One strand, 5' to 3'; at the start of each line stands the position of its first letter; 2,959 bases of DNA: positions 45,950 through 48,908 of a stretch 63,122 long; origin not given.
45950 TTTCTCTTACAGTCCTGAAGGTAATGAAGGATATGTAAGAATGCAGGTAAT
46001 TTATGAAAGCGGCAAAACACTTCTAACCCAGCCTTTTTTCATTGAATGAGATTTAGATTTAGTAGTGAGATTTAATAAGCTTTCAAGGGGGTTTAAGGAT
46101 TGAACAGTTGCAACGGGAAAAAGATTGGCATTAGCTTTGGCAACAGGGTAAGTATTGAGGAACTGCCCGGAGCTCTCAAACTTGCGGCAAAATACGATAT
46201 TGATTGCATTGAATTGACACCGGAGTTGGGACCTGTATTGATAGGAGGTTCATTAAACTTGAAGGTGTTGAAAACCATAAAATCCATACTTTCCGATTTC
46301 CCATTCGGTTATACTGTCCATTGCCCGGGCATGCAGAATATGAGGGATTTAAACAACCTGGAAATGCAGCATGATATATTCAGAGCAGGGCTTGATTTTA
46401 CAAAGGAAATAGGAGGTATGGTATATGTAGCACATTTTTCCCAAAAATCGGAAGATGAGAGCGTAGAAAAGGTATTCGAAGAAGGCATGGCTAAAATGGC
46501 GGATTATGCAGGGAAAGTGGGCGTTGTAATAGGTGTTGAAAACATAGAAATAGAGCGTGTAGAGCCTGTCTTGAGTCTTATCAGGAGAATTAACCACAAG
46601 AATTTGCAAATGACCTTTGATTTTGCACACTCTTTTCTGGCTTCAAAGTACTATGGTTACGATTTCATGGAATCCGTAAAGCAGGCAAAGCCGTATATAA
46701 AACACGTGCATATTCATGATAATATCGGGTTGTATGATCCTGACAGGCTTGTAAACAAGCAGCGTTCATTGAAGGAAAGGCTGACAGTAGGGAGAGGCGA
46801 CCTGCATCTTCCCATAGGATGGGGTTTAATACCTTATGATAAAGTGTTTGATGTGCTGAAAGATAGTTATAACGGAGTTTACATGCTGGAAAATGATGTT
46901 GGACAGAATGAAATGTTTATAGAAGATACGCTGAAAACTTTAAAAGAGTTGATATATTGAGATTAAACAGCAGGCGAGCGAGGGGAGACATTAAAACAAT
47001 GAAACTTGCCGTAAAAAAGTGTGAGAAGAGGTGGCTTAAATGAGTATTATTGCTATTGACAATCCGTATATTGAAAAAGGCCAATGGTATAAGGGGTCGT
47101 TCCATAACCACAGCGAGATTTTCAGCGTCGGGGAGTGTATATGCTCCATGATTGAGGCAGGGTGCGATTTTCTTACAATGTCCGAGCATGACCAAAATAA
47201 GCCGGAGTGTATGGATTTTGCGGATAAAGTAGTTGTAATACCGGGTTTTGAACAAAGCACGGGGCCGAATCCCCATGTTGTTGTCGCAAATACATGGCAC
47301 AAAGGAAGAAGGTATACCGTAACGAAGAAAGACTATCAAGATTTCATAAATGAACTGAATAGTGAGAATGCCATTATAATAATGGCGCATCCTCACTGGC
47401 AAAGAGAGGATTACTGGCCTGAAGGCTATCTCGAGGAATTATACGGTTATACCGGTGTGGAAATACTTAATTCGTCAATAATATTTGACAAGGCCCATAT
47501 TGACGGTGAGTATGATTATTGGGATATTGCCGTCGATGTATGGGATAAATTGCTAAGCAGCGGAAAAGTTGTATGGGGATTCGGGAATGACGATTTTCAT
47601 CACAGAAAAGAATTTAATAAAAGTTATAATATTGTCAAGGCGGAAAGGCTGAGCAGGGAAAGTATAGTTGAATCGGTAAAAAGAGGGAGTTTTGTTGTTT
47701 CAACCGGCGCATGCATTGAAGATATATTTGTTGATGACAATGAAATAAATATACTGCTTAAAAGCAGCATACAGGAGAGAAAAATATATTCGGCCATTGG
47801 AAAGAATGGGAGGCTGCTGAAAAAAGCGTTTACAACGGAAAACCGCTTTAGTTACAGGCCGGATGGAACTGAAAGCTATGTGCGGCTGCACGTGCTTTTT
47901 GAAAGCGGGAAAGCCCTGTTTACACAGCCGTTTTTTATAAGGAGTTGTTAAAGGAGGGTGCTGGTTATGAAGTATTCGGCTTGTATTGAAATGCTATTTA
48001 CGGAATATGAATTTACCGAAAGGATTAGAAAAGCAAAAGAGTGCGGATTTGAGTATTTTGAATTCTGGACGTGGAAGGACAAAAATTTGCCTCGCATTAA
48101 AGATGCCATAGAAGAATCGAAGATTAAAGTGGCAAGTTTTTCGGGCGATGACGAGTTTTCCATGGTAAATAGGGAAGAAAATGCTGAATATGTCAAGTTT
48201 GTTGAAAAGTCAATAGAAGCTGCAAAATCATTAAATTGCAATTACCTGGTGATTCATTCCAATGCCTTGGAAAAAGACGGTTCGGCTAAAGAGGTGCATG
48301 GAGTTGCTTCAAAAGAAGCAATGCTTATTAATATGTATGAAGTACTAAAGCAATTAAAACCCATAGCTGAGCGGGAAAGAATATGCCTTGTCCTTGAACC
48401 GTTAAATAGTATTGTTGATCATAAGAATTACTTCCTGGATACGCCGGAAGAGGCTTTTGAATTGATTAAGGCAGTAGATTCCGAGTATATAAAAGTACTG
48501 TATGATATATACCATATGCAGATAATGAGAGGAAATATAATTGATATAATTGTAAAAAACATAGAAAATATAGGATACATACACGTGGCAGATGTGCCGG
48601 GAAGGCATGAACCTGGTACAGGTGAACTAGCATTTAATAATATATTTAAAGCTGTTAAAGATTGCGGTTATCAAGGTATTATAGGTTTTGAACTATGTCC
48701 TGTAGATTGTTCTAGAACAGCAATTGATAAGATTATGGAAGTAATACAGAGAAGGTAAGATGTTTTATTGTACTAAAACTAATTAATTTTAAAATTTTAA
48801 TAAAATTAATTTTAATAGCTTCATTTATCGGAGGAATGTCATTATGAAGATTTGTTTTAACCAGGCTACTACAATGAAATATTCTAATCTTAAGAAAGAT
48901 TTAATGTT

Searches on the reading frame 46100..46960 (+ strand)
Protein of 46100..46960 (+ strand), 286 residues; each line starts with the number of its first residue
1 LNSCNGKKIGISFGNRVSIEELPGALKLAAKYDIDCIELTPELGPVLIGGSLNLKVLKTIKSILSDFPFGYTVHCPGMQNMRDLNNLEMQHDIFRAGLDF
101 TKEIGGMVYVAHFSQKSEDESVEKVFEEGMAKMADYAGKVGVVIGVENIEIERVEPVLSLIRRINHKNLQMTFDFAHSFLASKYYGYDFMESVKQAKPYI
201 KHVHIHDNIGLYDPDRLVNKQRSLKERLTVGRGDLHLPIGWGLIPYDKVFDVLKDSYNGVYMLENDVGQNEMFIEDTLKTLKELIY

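Call 10: search_protein_families(library=pfam, proteins=[window:46100-46960:+], max_evalue=0.001)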
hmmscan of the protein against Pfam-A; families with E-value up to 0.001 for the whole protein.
window:46100-46960:+ (286 aa): 1 family
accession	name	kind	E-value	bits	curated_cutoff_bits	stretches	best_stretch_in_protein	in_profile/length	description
PF01261.30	AP_endonuc_2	-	2.2e-30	106.6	31.1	1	26-282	1-247/249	Xylose isomerase-like TIM barrel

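Call 30: search_protein_families(library=ncbifam, proteins=[window:46100-46960:+], max_evalue=0.001)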
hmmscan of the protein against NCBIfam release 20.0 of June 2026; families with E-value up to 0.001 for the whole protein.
window:46100-46960:+ (286 aa): 6 families
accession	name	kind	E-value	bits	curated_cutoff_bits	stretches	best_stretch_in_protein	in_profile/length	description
NF041277.1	coba_remo_CbiR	equivalog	4.1e-09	36.3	105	1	56-264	47-233/249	cobamide remodeling phosphodiesterase CbiR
NF041099.2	keto_glucon_epim_IolO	equivalog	4.1e-07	29.6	300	1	114-207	118-213/269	5-keto-L-gluconate epimerase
NF009688.0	PRK13209.1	subfamily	5.7e-06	25.5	317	1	91-175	98-188/286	L-ribulose-5-phosphate 3-epimerase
TIGR03234.1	OH-pyruv-isom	equivalog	8.5e-05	22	353.45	1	114-214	109-213/254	hydroxypyruvate isomerase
TIGR04379.1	myo_inos_iolE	equivalog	0.0002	21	290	1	124-265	129-266/290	myo-inosose-2 dehydratase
TIGR00542.1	hxl6Piso_put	equivalog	0.00071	19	272.15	0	91-266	93-250/279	L-ribulose-5-phosphate 3-epimerase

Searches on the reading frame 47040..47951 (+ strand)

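Call 5: search_protein_families(library=pfam, proteins=[window:47040-47951:+], max_evalue=1)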
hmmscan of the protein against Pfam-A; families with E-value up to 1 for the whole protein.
window:47040-47951:+ (303 aa): 2 families
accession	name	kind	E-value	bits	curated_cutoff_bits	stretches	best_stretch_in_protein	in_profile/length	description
PF03384.19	DUF287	-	0.081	13.8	21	1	148-179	18-50/55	Drosophila protein of unknown function, DUF287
PF06152.16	Phage_min_cap2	-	0.17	11.3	26.3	1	37-71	214-248/366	Phage minor capsid protein 2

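Call 6: search_protein_families(library=ncbifam, proteins=[window:47040-47951:+], max_evalue=1)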
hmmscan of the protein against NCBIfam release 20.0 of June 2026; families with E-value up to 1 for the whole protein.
window:47040-47951:+ (303 aa): 2 families
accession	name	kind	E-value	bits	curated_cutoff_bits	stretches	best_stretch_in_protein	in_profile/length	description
NF038032.1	CehA_McbA_metalo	domain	5.9e-19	68.6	80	1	15-227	1-222/315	CehA/McbA family metallohydrolase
NF009836.0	PRK13311.1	equivalog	0.14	11.4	551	1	136-171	133-168/256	N-acetyl-D-glucosamine kinase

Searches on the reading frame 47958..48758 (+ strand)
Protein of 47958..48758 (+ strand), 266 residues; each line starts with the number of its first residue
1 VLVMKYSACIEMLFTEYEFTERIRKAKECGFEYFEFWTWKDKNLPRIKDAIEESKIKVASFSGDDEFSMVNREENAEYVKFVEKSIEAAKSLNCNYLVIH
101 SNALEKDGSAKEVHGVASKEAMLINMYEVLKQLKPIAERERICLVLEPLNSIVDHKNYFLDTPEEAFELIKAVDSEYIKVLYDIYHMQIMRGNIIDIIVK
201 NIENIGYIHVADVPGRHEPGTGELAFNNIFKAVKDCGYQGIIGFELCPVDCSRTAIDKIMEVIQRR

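Call 10: search_protein_families(library=pfam, proteins=[window:47958-48758:+], max_evalue=0.001)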
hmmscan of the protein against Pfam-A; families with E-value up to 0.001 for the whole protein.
window:47958-48758:+ (266 aa): 1 family
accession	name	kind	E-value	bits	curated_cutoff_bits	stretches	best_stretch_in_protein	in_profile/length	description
PF01261.30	AP_endonuc_2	-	2.8e-40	139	31.1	1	23-248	1-231/249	Xylose isomerase-like TIM barrel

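Call 30: search_protein_families(library=ncbifam, proteins=[window:47958-48758:+], max_evalue=0.001)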
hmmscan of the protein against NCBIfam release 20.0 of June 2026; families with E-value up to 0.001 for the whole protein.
window:47958-48758:+ (266 aa): 11 families
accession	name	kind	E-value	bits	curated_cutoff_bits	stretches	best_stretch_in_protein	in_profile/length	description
TIGR03234.1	OH-pyruv-isom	equivalog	2.8e-46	157.9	353.45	1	5-255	2-249/254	hydroxypyruvate isomerase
NF043033.1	OxoTetrIsom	equivalog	4.6e-42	144.5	325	1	4-250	2-241/251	2-oxo-tetronate isomerase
NF007444.0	PRK09997.1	equivalog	2.5e-35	122.2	465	1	4-254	2-249/258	hydroxypyruvate isomerase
NF041099.2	keto_glucon_epim_IolO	equivalog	3.7e-24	85.5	300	1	17-262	21-263/269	5-keto-L-gluconate epimerase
NF051856.1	PsicseEpim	equivalog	4.8e-23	82.4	300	1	18-244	17-243/287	D-psicose 3-epimerase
NF007441.0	PRK09989.1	equivalog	6.7e-21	75.2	412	1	5-252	3-247/258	HPr family phosphocarrier protein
TIGR04379.1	myo_inos_iolE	equivalog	4.7e-11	42.8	290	1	15-213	21-212/290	myo-inosose-2 dehydratase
NF007360.0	PRK09856.1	equivalog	1.7e-10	40.9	305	1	71-247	81-249/276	fructoselysine 3-epimerase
NF009689.0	PRK13210.1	subfamily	2.6e-07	30.1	200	1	16-253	16-263/286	L-ribulose-5-phosphate 3-epimerase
NF009688.0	PRK13209.1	subfamily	3.5e-07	29.5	317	1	16-246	20-254/286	L-ribulose-5-phosphate 3-epimerase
TIGR00542.1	hxl6Piso_put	equivalog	4.3e-06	26.3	272.15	1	18-265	17-264/279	L-ribulose-5-phosphate 3-epimerase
